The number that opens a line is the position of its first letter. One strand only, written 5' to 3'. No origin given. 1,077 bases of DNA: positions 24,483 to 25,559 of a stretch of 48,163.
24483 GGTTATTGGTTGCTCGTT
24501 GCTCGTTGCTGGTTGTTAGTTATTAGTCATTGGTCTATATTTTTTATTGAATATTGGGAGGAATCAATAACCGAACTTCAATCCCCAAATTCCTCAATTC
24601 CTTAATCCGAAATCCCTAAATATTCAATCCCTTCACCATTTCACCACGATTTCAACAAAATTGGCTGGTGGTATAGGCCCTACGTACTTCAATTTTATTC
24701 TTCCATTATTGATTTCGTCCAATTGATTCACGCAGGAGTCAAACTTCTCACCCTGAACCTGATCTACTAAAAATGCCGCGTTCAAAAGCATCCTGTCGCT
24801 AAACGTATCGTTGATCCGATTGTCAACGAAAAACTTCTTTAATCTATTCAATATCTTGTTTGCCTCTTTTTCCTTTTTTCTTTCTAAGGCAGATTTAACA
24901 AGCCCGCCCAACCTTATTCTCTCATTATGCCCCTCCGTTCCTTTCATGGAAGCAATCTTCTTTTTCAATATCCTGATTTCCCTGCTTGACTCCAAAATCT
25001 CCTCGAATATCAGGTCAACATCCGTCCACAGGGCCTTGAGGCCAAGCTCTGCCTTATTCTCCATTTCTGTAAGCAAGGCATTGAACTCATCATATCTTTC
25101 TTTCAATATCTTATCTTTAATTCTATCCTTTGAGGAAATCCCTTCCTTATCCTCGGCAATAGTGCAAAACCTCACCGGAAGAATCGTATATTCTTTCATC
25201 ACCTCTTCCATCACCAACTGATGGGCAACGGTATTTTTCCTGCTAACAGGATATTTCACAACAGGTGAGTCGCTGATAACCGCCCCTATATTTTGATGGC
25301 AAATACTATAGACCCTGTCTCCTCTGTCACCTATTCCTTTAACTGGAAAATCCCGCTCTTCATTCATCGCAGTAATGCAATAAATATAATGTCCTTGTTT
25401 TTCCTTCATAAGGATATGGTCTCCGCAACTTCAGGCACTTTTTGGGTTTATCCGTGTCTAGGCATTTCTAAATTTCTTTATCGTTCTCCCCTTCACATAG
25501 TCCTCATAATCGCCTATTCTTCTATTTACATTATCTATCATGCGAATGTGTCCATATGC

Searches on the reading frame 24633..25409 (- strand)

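Call 77: search_protein_families(library=pfam, proteins=[window:24633-25409:-], max_evalue=0.0001)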
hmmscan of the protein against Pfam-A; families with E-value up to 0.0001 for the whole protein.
window:24633-25409:- (258 aa): 1 family
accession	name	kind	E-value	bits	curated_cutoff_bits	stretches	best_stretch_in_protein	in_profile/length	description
PF06386.16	GvpL_GvpF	-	3.9e-58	197.8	23.6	1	6-252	1-244/245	Gas vesicle synthesis protein GvpL/GvpF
